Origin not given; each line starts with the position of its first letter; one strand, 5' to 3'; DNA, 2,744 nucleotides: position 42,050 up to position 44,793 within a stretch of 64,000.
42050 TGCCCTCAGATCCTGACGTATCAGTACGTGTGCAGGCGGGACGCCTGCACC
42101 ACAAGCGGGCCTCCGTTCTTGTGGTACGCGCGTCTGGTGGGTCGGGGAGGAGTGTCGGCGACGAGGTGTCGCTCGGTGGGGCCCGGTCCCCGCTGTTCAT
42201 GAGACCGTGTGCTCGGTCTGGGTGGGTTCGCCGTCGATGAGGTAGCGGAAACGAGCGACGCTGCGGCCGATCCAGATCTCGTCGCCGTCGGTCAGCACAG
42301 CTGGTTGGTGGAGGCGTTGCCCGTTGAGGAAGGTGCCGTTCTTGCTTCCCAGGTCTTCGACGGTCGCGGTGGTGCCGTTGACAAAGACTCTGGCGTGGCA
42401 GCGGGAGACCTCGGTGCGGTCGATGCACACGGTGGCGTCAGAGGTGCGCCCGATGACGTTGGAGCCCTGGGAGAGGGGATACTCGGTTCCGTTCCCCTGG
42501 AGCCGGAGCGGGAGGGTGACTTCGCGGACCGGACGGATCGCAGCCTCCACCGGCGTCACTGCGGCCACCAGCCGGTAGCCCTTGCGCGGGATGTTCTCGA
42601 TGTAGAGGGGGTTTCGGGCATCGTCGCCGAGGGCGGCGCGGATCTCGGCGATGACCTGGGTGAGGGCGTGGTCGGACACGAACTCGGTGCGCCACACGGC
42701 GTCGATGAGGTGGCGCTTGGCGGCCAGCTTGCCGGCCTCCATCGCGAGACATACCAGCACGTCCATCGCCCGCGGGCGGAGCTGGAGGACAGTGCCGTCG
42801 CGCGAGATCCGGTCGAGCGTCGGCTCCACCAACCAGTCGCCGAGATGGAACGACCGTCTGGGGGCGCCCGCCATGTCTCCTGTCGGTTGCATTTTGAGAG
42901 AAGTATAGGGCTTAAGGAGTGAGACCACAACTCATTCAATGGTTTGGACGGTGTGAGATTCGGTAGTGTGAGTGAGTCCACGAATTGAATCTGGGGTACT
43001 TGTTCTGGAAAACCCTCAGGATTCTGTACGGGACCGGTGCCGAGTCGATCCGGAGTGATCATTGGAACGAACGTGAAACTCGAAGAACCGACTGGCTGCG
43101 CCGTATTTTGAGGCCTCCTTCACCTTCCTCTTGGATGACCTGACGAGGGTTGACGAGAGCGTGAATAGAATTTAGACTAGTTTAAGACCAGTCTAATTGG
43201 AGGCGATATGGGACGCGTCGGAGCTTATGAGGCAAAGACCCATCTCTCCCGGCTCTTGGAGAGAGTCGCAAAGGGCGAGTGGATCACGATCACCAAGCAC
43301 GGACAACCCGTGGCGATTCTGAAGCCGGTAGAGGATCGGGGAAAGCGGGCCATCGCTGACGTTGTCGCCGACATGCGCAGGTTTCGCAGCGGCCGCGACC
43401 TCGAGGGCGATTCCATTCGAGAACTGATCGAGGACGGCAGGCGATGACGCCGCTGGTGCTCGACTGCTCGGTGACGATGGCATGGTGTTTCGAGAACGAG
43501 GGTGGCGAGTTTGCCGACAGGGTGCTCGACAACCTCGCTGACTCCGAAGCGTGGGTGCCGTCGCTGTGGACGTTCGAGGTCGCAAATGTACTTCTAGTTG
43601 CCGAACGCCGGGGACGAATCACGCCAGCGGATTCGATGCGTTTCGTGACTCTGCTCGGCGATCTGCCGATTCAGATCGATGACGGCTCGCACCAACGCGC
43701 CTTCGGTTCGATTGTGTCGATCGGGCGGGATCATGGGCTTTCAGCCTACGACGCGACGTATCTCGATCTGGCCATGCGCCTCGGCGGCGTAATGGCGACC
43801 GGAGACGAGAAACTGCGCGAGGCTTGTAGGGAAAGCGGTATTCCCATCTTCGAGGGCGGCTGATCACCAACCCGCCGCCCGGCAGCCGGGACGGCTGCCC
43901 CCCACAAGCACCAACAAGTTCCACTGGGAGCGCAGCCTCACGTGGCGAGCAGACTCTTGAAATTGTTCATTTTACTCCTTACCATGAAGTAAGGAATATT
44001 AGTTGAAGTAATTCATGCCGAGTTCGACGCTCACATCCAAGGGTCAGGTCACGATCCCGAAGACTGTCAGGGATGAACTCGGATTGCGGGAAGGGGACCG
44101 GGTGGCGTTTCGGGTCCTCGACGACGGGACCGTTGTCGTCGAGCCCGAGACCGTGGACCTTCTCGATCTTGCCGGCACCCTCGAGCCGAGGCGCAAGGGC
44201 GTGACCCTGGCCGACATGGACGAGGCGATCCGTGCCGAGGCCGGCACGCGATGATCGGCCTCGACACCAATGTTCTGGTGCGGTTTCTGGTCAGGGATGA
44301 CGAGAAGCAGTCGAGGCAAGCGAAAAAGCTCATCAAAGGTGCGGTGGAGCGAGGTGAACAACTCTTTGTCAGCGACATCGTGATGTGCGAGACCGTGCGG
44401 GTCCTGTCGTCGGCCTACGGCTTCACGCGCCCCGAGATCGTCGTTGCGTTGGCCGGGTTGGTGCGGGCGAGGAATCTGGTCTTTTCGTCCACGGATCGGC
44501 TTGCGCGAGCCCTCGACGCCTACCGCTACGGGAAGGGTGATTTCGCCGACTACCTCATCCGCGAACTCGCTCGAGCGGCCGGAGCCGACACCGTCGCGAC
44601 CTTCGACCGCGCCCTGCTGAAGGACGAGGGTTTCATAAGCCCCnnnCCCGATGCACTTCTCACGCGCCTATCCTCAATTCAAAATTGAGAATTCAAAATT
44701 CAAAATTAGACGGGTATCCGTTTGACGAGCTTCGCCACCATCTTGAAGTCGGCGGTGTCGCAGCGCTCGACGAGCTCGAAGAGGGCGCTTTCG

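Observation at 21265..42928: Tandem battery of four Ser/Thr-kinase - STAND NTPase - TM - WD40 paralogues headed by a winged-helix+FHA regulator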

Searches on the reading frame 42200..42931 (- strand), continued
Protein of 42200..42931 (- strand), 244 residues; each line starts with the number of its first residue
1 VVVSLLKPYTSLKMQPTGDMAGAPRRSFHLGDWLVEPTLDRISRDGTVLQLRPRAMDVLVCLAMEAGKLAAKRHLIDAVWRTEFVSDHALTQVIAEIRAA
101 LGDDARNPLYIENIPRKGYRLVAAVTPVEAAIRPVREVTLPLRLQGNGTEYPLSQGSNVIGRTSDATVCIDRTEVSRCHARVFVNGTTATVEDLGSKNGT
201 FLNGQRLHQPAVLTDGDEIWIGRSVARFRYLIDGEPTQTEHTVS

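Call 30: search_protein_families(library=pfam, proteins=[L026:10682-13048:+, L029:10600-13296:+, L038:10579-13254:+, L048:10628-13342:+, L060:10600-13194:+, L055:10600-13251:+, L022:10599-12824:+, L016:3500-6058:+, L041:1752-4391:+, L018:1493-4699:+], max_evalue=0.0001)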
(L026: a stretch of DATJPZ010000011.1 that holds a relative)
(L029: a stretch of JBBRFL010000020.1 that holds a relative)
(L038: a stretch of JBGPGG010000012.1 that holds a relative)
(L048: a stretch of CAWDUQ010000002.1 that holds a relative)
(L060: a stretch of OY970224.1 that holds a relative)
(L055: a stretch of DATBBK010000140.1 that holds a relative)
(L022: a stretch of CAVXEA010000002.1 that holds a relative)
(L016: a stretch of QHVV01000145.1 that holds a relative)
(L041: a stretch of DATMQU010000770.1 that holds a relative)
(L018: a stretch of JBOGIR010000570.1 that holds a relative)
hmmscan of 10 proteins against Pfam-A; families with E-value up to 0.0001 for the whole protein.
L026:10682-13048:+ (789 aa): 12 families
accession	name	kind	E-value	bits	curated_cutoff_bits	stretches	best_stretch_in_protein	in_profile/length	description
PF00069.31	Pkinase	-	2.4e-47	162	31.7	1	13-271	1-253/263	Protein kinase domain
PF07714.23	PK_Tyr_Ser-Thr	-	1e-34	120.5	23.1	1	15-270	3-249/258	Protein tyrosine and serine/threonine kinase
PF13181.12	TPR_8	-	9.2e-14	50.8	25.7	0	482-510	5-33/34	Tetratricopeptide repeat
PF13431.12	TPR_17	-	1.5e-13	50.3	24.4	0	501-526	2-27/34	Tetratricopeptide repeat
PF07719.23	TPR_2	-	1.9e-13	49.8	27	0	482-511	5-34/34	Tetratricopeptide repeat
PF14559.12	TPR_19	-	2.6e-13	50.5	25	1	491-527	4-40/68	Tetratricopeptide repeat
PF13428.12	TPR_14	-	4.9e-11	42.6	23.5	0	483-520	6-43/44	Tetratricopeptide repeat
PF00515.34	TPR_1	-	5.6e-08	32.7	27.8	0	482-511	5-34/34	Tetratricopeptide repeat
PF13414.12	TPR_11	-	1.5e-06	28.2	26.8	1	492-526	8-42/42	TPR repeat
PF03109.22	ABC1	-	3.6e-06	26.7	22.9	0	87-164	143-220/244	ABC1 atypical kinase-like domain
PF13432.12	TPR_16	-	1.2e-05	26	32.7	0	571-622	12-63/65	Tetratricopeptide repeat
PF13424.12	TPR_12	-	4.5e-05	24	30.1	0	484-527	9-60/77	Tetratricopeptide repeat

L029:10600-13296:+ (899 aa): 9 families
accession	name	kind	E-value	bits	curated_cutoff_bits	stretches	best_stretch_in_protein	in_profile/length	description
PF00069.31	Pkinase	-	5.3e-47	160.8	31.7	1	21-280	1-256/263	Protein kinase domain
PF07714.23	PK_Tyr_Ser-Thr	-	6e-34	117.9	23.1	1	23-276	3-249/258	Protein tyrosine and serine/threonine kinase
PF07676.18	PD40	-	4.8e-26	90.5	20.9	2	774-798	13-38/38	WD40-like Beta Propeller Repeat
PF03109.22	ABC1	-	1.1e-06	28.4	22.9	0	60-166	114-215/244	ABC1 atypical kinase-like domain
PF01636.29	APH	-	2.9e-06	27.7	23.2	0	119-166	150-198/239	Phosphotransferase enzyme family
PF25174.1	Beta-prop_THOC3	-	4.9e-06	26.2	305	0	673-790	85-192/272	THOC3 beta-propeller domain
PF02897.21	Peptidase_S9_N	-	5e-05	22.7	24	0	768-834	122-190/414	Prolyl oligopeptidase, N-terminal beta-propeller domain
PF25460.1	Beta-prop_Aladin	-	8.4e-05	22.3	171.1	0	354-433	100-179/340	Aladin seven-bladed propeller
PF00930.27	DPPIV_N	-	9.2e-05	21.8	22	0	654-694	20-60/354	Dipeptidyl peptidase IV (DPP IV) N-terminal region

L038:10579-13254:+ (892 aa): 4 families
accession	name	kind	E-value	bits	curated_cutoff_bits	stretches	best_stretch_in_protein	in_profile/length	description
PF00069.31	Pkinase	-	2.4e-50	171.8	31.7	1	38-297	1-256/263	Protein kinase domain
PF07714.23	PK_Tyr_Ser-Thr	-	5.4e-34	118.1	23.1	1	41-295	4-251/258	Protein tyrosine and serine/threonine kinase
PF07676.18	PD40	-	1.7e-06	28.2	20.9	0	362-386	3-27/38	WD40-like Beta Propeller Repeat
PF01636.29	APH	-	3.3e-06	27.5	23.2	0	138-182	151-197/239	Phosphotransferase enzyme family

L048:10628-13342:+ (905 aa): 4 families
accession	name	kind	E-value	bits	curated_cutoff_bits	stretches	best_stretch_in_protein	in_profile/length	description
PF00069.31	Pkinase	-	4e-45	154.7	31.7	1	54-314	1-254/263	Protein kinase domain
PF07714.23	PK_Tyr_Ser-Thr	-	2.4e-30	106.1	23.1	1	56-312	3-249/258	Protein tyrosine and serine/threonine kinase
PF01636.29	APH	-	9.3e-09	35.8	23.2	0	109-170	53-110/239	Phosphotransferase enzyme family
PF03109.22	ABC1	-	1.4e-06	28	22.9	1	100-199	121-215/244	ABC1 atypical kinase-like domain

L060:10600-13194:+ (865 aa): 6 families
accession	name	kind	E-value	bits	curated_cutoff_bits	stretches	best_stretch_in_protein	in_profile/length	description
PF00069.31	Pkinase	-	6.6e-48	163.8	31.7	1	21-279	1-258/263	Protein kinase domain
PF07714.23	PK_Tyr_Ser-Thr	-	1.3e-33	116.9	23.1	1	22-273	2-249/258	Protein tyrosine and serine/threonine kinase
PF07676.18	PD40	-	1.2e-09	38.3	20.9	0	472-494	4-26/38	WD40-like Beta Propeller Repeat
PF03109.22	ABC1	-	1.3e-05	24.9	22.9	0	91-171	140-220/244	ABC1 atypical kinase-like domain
PF01636.29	APH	-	2e-05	24.9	23.2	0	132-166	163-198/239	Phosphotransferase enzyme family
PF00400.38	WD40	-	2.4e-05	25.1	27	0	648-663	15-30/39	WD domain, G-beta repeat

L055:10600-13251:+ (884 aa): 3 families
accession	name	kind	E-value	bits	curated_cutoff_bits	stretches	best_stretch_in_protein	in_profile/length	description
PF00069.31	Pkinase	-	1e-49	169.7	31.7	1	25-292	1-261/263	Protein kinase domain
PF07714.23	PK_Tyr_Ser-Thr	-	2.6e-33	115.9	23.1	1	29-284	5-250/258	Protein tyrosine and serine/threonine kinase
PF01636.29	APH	-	2.5e-09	37.7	23.2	1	127-171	154-199/239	Phosphotransferase enzyme family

L022:10599-12824:+ (742 aa): 3 families
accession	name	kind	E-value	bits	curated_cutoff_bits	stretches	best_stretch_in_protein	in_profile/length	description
PF00069.31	Pkinase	-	5.1e-46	157.6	31.7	1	28-300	2-253/263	Protein kinase domain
PF07714.23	PK_Tyr_Ser-Thr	-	9.4e-30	104.2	23.1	2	30-178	4-152/258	Protein tyrosine and serine/threonine kinase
PF01636.29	APH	-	1.3e-05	25.6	23.2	1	119-176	138-198/239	Phosphotransferase enzyme family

L016:3500-6058:+ (853 aa): 5 families
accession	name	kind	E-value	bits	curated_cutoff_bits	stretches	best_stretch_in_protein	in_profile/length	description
PF00069.31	Pkinase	-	2.8e-45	155.2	31.7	1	26-286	1-254/263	Protein kinase domain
PF07714.23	PK_Tyr_Ser-Thr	-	1.1e-31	110.6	23.1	1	31-284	6-249/258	Protein tyrosine and serine/threonine kinase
PF07676.18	PD40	-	9.3e-10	38.7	20.9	0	359-384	2-27/38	WD40-like Beta Propeller Repeat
PF01636.29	APH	-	1.9e-06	28.3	23.2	1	123-178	148-205/239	Phosphotransferase enzyme family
PF03109.22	ABC1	-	1.2e-05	25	22.9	0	65-180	114-224/244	ABC1 atypical kinase-like domain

L041:1752-4391:+ (880 aa): 5 families
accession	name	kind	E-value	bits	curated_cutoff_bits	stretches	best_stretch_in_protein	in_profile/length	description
PF00069.31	Pkinase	-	6.3e-49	167.2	31.7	1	21-277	1-253/263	Protein kinase domain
PF07714.23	PK_Tyr_Ser-Thr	-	2e-37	129.4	23.1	1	24-276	4-249/258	Protein tyrosine and serine/threonine kinase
PF01636.29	APH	-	4.3e-08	33.6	23.2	0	128-167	159-199/239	Phosphotransferase enzyme family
PF03109.22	ABC1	-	5e-07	29.5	22.9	0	128-166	177-215/244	ABC1 atypical kinase-like domain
PF07676.18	PD40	-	9.1e-06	25.9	20.9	0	628-643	15-30/38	WD40-like Beta Propeller Repeat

L018:1493-4699:+ (1069 aa): 6 families
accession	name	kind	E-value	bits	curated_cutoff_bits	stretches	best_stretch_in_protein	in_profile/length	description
PF00069.31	Pkinase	-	1.2e-51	176.1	31.7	1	16-274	1-252/263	Protein kinase domain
PF07714.23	PK_Tyr_Ser-Thr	-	2e-35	122.8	23.1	1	20-274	5-249/258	Protein tyrosine and serine/threonine kinase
PF07676.18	PD40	-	6.9e-26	90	20.9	1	785-815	7-38/38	WD40-like Beta Propeller Repeat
PF01636.29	APH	-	1.6e-05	25.3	23.2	0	117-162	152-199/239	Phosphotransferase enzyme family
PF03109.22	ABC1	-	2.4e-05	24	22.9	0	90-166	144-220/244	ABC1 atypical kinase-like domain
PF10647.15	Gmad1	-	4.4e-05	23.9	20.5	0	627-683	21-76/251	Lipoprotein LpqB beta-propeller domain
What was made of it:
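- They are kinase + PD40/WD40-like or TPR proteins, or carry no recognisable C-terminal domain (call 30).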

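Call 39: search_protein_families(library=padloc, proteins=[window:42200-42874:-], max_evalue=0.001)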
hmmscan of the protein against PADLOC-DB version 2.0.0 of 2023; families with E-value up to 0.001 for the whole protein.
window:42200-42874:- (225 aa): 0 families

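Call 57: search_solved_structures(query=A1, max_evalue=0.01)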
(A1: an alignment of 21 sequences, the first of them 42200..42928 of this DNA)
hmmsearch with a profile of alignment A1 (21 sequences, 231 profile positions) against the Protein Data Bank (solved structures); distinct sequences matched with E-value up to 0.01: 81 (the best 60 are shown).
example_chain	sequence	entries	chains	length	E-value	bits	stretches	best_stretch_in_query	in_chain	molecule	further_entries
5ju7_A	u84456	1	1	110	1.7e-29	106.1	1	10-112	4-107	Transcriptional activator CadC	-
7nmb_A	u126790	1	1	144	5.5e-16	61.9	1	31-119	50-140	Cholera toxin transcriptional activator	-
2fez_A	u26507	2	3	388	1.4e-15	60.6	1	119-209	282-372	Probable regulatory protein embR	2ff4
8b4b_W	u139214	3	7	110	2.2e-15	59.9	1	31-115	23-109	Cholera toxin transcriptional activator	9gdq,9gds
8b4c_D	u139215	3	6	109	4.1e-15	59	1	31-115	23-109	Cholera toxin transcriptional activator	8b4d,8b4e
2lc1_A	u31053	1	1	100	5.9e-15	58.5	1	124-214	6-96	Putative uncharacterized protein TB39.8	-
3po8_A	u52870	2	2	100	6.6e-15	58.4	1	125-215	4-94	Putative uncharacterized protein TB39.8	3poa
3oun_A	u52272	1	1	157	3.9e-14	55.8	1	124-211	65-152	Putative uncharacterized protein TB39.8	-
6i2q_B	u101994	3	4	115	4.9e-13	52.2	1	135-214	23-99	Glycogen accumulation regulator GarA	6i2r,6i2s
8p5r_G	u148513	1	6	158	9.1e-13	51.4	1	135-211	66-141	Glycogen accumulation regulator GarA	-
6hc0_B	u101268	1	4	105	3.3e-12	49.5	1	137-214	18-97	GGDEF domain protein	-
6hc1_A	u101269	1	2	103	3.4e-12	49.5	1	137-213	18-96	GGDEF domain protein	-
2kkl_A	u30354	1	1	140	6.8e-12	48.5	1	136-217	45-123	Uncharacterized protein Mb1858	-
2kfu_A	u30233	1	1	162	8.4e-12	48.2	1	136-216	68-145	Rv1827 pThr 22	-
6i2p_D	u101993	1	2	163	8.5e-12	48.2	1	136-216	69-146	Glycogen accumulation regulator GarA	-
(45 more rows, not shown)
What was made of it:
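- On CadC/ToxR membrane one-component regulators: The wHTH matches the CadC DNA-binding domain at 1.7e-29 (call 57).
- Closest known: PknH–EmbR of Mycobacterium tuberculosis. Same: The FHA domain of the window protein matches the EmbR FHA (2fez) at E=1.4e-15 (call 57).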

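Call 62: search_protein_families(library=ncbifam, proteins=[window:42200-42874:-], max_evalue=0.00001)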
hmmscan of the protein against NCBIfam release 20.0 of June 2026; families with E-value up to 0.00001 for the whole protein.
window:42200-42874:- (225 aa): 10 families
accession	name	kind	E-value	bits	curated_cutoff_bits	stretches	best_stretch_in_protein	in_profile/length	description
NF007540.1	PRK10153.1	equivalog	3.9e-24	85.4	400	1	8-114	5-112/516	lysine decarboxylation/transport transcriptional activator CadC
NF049868.1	FhaB_Rv0019c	equivalog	2.1e-19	70.1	125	1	128-207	77-156/158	FHA domain-containing protein FhaB/FipA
NF052573.1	HisKinEspAMyxo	equivalog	6.1e-15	54.3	1400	1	129-212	38-120/755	serine histidine kinase EspA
NF041660.2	oxygluDhInhib_OdhI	equivalog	5.9e-12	45.6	200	1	128-205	47-123/130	oxoglutarate dehydrogenase inhibitor Odhl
NF009037.0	PRK12370.1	equivalog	2.5e-10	39.4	589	1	28-125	32-131/553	HilA/EilA family virulence transcriptional regulator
NF033760.1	gliding_GltG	equivalog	5.8e-10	38.3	650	1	141-206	28-93/650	adventurous gliding motility protein GltG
NF005568.0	PRK07239.1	equivalog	6.2e-08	31.9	273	1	24-105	298-374/381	uroporphyrinogen-III synthase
NF040689.1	MtrAB_MtrA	equivalog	8.1e-08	31.9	300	1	8-101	123-217/219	MtrAB system response regulator MtrA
NF008870.1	PRK11906.1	equivalog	3.6e-07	29.6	800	1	30-106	30-105/458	HilA family transcriptional regulator YgeH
NF033117.2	vanR_ACDEGLN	exception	4.9e-06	26.3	350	1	27-101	149-224/226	VanR-ABDEGLN family response regulator transcription factor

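Call 78: find_encoding_contigs(protein=P0184, flank=8000, max_places=1)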
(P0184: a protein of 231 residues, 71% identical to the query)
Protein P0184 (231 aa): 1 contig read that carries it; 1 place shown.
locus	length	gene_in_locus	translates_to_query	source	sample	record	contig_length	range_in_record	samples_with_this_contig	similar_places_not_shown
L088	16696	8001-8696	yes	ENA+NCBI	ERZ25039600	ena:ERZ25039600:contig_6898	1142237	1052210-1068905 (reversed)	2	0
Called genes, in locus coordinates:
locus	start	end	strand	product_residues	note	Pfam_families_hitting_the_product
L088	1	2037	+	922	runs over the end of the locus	PF08479:POTRA_2 (faint), PF07244:POTRA (weak), PF01103:Omp85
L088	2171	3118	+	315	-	PF01699:Na_Ca_ex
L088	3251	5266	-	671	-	PF04851:ResIII, PF17757:UvrB_inter, PF27431:UvrB_3rd, PF00271:Helicase_C, PF12344:UvrB, PF02151:UVR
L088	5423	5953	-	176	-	-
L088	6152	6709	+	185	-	PF00857:Isochorismatase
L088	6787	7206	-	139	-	PF01850:PIN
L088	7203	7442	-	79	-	PF02604:PhdYeFM_antitox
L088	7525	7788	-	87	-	PF01850:PIN (weak)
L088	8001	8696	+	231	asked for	PF00486:Trans_reg_C, PF16697:Yop-YscD_cpl, PF00498:FHA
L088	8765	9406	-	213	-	PF08843:AbiEii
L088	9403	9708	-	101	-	PF21956:DUF6922 (weak)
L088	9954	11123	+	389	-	PF00069:Pkinase, PF07714:PK_Tyr_Ser-Thr, PF03109:ABC1 (weak), PF01636:APH (faint)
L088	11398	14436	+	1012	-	PF20703:nSTAND1, PF25173:Beta-prop_WDR3_1st (faint), PF25168:Beta-prop_WDR36-Utp21_2nd (faint), PF24814:WD40_Prp19 (weak), PF25174:Beta-prop_THOC3 (weak), PF25175:Beta-prop_WDR5 (weak), PF25174:Beta-prop_THOC3, PF24817:WD40_WDHD1_1st (weak), +5 more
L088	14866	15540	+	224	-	PF01636:APH (faint), PF00069:Pkinase, PF07714:PK_Tyr_Ser-Thr, PF03109:ABC1 (weak)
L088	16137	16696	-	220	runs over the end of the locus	-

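Call 79: find_encoding_contigs(protein=P0209, flank=8000, max_places=1)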
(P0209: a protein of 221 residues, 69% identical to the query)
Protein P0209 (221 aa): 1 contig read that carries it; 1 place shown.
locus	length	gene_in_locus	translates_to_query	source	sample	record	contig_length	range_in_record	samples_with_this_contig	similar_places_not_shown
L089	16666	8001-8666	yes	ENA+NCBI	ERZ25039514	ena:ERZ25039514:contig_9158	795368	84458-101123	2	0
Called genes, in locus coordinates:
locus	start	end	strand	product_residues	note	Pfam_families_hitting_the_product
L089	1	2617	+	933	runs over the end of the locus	PF08479:POTRA_2 (faint), PF07244:POTRA (weak), PF01103:Omp85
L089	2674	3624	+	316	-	PF01699:Na_Ca_ex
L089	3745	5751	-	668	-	PF04851:ResIII, PF17757:UvrB_inter, PF27431:UvrB_3rd, PF00271:Helicase_C, PF12344:UvrB, PF02151:UVR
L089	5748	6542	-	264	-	-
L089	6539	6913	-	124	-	PF05635:23S_rRNA_IVP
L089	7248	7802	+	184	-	PF00857:Isochorismatase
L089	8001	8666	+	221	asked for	PF00486:Trans_reg_C, PF16697:Yop-YscD_cpl, PF00498:FHA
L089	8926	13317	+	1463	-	PF00069:Pkinase, PF07714:PK_Tyr_Ser-Thr, PF03109:ABC1 (weak), PF20703:nSTAND1, PF25173:Beta-prop_WDR3_1st (weak), PF25175:Beta-prop_WDR5, PF23381:Beta-prop_IFT122_1st (weak), PF25174:Beta-prop_THOC3, +12 more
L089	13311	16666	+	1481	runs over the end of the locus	PF00069:Pkinase, PF07714:PK_Tyr_Ser-Thr, PF20703:nSTAND1, PF26550:Tricorn_2nd (faint), PF25174:Beta-prop_THOC3 (weak), PF00400:WD40 (weak), PF23381:Beta-prop_IFT122_1st (weak), PF24817:WD40_WDHD1_1st (weak), +3 more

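Call 80: find_encoding_contigs(protein=P0229, flank=8000, max_places=1)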
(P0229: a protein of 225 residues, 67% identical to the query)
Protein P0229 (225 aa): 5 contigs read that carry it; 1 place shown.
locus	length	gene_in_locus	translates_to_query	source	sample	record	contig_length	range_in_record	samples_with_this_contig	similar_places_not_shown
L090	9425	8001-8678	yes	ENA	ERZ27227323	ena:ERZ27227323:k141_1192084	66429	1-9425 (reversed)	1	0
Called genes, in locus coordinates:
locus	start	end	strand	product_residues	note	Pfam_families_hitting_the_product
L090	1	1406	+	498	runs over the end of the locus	PF00361:Proton_antipo_M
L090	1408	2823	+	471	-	PF00361:Proton_antipo_M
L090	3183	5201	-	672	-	PF04851:ResIII, PF17757:UvrB_inter, PF27431:UvrB_3rd, PF00271:Helicase_C, PF12344:UvrB, PF02151:UVR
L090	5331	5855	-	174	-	-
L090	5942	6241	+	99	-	-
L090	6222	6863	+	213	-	PF00857:Isochorismatase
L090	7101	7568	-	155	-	PF01850:PIN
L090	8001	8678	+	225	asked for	PF00486:Trans_reg_C, PF16697:Yop-YscD_cpl, PF00498:FHA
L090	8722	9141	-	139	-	PF01850:PIN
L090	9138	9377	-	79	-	PF02604:PhdYeFM_antitox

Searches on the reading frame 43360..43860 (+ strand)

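Call 10: search_protein_families(library=pfam, proteins=[window:43360-43860:+], max_evalue=0.001)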
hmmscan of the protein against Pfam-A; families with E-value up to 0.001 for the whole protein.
window:43360-43860:+ (167 aa): 1 family
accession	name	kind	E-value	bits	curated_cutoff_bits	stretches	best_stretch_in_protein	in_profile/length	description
PF01850.27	PIN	-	2.4e-06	28.6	23.6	1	33-156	2-118/120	PIN domain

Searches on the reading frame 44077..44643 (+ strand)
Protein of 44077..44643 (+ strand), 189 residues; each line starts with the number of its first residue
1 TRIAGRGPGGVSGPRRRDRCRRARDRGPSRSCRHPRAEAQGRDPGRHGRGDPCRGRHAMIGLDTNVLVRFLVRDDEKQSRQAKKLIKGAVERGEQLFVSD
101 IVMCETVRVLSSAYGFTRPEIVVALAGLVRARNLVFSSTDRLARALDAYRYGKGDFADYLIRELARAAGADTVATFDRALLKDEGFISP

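Call 10: search_protein_families(library=pfam, proteins=[window:44077-44643:+], max_evalue=0.001)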
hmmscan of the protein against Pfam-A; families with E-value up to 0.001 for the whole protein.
window:44077-44643:+ (189 aa): 2 families
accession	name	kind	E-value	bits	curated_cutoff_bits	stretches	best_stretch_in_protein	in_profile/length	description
PF01850.27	PIN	-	6.6e-15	56.2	23.6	1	62-180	3-114/120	PIN domain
PF13470.12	PIN_3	-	3.8e-07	31.4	27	1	62-179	4-115/115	PIN domain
